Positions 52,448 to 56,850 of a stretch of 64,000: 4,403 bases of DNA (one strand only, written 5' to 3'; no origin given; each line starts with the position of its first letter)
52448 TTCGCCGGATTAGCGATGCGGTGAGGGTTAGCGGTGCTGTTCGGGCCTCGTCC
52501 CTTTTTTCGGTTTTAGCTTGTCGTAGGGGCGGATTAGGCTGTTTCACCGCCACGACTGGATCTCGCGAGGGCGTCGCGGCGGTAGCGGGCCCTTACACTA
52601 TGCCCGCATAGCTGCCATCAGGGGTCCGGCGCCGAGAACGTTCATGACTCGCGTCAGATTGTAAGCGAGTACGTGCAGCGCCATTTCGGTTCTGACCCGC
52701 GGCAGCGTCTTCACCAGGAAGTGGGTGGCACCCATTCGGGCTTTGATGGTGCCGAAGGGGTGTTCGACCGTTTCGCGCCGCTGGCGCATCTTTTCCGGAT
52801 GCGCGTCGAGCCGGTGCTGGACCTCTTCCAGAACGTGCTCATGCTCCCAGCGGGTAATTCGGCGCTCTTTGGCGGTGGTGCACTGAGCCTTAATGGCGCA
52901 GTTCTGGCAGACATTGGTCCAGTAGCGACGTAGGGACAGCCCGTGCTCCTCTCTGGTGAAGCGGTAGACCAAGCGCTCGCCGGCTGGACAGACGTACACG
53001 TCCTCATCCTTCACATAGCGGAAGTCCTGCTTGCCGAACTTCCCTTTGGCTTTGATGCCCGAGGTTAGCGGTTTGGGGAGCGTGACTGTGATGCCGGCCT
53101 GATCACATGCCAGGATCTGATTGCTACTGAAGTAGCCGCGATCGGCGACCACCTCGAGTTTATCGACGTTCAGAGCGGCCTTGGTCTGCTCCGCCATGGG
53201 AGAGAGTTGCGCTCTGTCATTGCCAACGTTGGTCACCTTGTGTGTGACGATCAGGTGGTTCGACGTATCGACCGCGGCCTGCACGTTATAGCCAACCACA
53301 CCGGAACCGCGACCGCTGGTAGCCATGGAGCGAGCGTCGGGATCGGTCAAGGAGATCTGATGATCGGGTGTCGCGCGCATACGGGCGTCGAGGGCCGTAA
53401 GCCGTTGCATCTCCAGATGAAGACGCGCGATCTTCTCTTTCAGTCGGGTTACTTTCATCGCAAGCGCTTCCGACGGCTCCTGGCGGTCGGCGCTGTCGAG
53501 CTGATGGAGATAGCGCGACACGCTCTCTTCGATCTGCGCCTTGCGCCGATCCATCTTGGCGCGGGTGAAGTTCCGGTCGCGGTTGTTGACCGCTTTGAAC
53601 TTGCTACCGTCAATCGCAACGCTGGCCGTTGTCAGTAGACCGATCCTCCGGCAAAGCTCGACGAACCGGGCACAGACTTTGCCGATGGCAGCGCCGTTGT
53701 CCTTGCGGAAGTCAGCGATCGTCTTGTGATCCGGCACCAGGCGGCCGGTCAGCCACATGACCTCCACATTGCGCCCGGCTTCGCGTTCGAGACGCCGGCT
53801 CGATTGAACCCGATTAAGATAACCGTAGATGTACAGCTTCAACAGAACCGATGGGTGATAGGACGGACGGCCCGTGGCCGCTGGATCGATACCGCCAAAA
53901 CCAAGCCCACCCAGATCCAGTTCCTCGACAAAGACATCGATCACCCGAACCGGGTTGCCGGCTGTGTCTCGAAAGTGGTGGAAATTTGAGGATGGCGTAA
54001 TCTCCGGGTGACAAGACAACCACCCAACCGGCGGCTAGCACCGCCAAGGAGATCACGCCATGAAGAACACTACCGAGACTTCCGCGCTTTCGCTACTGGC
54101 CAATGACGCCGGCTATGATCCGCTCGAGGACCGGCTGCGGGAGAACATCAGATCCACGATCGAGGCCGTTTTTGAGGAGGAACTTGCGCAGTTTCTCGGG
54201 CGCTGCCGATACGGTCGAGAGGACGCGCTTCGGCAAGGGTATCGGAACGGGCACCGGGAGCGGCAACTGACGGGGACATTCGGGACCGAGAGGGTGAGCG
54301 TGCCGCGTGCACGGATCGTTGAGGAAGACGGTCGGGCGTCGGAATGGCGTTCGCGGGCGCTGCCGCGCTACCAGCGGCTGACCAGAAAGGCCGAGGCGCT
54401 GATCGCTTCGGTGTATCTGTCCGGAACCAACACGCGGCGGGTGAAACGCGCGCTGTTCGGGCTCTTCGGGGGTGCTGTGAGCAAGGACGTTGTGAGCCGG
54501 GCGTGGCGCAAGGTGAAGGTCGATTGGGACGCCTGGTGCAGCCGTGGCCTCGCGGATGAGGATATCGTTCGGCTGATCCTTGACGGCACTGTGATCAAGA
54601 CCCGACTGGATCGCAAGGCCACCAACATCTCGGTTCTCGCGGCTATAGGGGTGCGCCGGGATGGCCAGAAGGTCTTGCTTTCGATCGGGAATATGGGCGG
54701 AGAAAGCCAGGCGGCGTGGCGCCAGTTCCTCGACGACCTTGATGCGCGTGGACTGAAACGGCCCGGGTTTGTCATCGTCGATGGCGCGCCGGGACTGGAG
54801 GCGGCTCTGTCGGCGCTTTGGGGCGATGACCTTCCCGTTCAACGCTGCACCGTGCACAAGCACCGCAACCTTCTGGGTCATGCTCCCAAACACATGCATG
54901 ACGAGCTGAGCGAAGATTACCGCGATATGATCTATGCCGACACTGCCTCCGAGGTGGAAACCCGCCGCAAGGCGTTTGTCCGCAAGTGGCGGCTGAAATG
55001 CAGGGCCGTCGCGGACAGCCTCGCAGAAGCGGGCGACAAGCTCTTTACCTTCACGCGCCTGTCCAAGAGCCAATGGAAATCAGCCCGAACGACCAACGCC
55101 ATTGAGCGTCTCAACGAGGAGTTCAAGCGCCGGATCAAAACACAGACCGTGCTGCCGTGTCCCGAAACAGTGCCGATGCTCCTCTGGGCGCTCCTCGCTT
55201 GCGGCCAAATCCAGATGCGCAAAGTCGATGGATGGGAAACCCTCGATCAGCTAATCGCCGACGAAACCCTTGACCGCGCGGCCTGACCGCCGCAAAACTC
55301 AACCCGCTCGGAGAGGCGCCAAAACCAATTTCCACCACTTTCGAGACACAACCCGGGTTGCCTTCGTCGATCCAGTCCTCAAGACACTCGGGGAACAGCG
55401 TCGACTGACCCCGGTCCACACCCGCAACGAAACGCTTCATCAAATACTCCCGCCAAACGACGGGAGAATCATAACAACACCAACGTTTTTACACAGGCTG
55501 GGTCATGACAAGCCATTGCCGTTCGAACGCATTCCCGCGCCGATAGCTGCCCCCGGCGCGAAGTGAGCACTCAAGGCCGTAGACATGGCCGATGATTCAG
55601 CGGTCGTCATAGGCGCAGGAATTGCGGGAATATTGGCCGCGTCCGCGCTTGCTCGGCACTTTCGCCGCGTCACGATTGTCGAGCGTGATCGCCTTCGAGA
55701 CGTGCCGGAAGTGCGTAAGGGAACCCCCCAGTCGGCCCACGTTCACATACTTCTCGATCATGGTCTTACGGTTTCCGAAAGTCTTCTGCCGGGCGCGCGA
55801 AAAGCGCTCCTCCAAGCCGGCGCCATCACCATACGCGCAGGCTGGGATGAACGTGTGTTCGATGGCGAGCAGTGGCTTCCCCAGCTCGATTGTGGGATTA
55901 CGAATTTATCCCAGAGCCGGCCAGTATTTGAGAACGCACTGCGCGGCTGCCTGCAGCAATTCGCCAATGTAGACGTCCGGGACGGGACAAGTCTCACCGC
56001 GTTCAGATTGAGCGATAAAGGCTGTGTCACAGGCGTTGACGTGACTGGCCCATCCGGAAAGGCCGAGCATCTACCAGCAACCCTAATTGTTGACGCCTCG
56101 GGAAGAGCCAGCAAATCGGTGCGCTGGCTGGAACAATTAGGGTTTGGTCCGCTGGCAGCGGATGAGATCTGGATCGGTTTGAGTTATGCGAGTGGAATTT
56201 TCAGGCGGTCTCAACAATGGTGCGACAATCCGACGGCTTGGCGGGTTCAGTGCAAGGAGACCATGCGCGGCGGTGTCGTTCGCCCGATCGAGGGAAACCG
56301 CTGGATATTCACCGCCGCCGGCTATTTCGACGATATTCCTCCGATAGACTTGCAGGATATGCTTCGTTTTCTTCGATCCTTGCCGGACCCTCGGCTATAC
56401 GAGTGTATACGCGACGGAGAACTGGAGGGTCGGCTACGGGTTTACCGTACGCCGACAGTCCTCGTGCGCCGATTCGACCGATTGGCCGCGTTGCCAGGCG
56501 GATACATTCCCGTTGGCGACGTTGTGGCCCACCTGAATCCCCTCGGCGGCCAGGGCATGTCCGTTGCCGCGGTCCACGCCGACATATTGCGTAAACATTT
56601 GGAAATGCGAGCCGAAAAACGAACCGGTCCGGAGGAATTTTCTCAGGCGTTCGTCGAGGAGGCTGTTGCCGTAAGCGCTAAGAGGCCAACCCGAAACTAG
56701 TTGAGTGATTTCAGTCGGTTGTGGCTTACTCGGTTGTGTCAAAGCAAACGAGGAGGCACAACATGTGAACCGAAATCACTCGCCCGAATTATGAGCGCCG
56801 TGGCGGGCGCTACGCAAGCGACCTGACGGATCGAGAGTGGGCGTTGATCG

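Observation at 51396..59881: Expanded family of PF04909 amidohydrolase-2 genes, including a three-member close paralogue set straddling an IS cluster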

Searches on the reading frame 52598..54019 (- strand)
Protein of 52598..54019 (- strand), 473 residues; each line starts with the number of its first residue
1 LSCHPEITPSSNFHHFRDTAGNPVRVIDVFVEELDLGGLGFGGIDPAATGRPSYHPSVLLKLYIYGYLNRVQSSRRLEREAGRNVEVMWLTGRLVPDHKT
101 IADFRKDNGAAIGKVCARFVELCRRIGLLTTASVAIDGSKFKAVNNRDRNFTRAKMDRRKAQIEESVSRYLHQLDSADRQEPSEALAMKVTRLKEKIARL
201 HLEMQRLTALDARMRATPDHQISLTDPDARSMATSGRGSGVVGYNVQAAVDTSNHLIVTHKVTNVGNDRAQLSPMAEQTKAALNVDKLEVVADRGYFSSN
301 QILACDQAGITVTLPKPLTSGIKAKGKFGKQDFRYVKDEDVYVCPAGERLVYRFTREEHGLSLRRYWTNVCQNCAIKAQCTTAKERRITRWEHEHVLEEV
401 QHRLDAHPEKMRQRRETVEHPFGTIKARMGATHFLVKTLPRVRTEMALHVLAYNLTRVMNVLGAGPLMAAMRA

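Call 8: search_protein_families(library=pfam, proteins=[window:52598-54019:-], max_evalue=0.001)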
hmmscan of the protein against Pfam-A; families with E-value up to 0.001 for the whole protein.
window:52598-54019:- (473 aa): 3 families
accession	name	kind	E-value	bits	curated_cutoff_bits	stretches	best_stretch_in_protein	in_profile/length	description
PF05598.16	DUF772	-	2.1e-18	66.5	23.1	1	50-115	1-70/74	Transposase domain (DUF772)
PF13751.12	DDE_Tnp_1_6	-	2.5e-18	67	25.1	1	343-458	1-124/125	Transposase DDE domain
PF01609.27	DDE_Tnp_1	-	2.2e-17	63.9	23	1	206-455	5-200/200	Transposase DDE domain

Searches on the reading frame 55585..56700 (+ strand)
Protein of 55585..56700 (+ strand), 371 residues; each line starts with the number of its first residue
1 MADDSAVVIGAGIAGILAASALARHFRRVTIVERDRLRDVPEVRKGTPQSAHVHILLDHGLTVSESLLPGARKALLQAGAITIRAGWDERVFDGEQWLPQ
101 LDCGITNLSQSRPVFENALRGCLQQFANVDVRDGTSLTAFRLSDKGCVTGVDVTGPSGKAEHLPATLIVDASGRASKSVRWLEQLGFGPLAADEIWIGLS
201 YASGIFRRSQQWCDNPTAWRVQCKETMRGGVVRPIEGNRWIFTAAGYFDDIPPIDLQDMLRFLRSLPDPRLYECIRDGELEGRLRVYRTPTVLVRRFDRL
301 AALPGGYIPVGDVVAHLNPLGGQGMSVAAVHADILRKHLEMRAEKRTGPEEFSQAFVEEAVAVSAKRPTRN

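Call 9: search_protein_families(library=pfam, proteins=[window:55585-56700:+], max_evalue=0.001)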
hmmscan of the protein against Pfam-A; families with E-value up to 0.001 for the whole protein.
window:55585-56700:+ (371 aa): 8 families
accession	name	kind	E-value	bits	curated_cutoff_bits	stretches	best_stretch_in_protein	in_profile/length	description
PF01494.25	FAD_binding_3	-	2.1e-09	37.5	22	1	6-342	4-321/349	FAD binding domain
PF01266.30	DAO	-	9.8e-08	32.3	27.9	1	6-36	2-33/353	FAD dependent oxidoreductase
PF12831.13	FAD_oxidored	-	1.1e-06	28.7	27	1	7-175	3-147/416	FAD dependent oxidoreductase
PF04820.20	Trp_halogenase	-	5.4e-06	26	21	0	7-40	3-40/458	Tryptophan halogenase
PF13450.12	NAD_binding_8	-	2.9e-05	24.7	21.9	1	8-35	1-28/68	NAD(P)-binding Rossmann-like domain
PF00070.33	Pyr_redox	-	6.3e-05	23.8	22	0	6-35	2-31/82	Pyridine nucleotide-disulphide oxidoreductase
PF07992.20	Pyr_redox_2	-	7.2e-05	22.8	26.1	1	6-54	3-53/291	Pyridine nucleotide-disulphide oxidoreductase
PF00890.30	FAD_binding_2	-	0.00029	20.6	20.4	0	6-34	2-30/414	FAD binding domain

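Call 25: search_protein_families(library=ncbifam, proteins=[window:55585-56700:+], max_evalue=0.00001)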
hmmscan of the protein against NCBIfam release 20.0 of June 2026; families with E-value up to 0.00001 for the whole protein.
window:55585-56700:+ (371 aa): 4 families
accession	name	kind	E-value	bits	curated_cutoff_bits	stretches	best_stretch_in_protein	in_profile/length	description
NF049967.1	QhpG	equivalog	8e-12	44.8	240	1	7-179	2-145/423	flavin-dependent monooxygenase QhpG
TIGR02032.1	GG-red-SF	subfamily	3.8e-07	30.1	158.8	0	7-37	4-34/297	geranylgeranyl reductase family protein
NF004835.0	PRK06185.1-4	equivalog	5.6e-07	28.7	601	0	4-200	11-198/411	FAD-dependent oxidoreductase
NF004834.1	PRK06185.1-3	subfamily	9.3e-06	24.7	500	0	6-177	10-171/420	FAD-dependent oxidoreductase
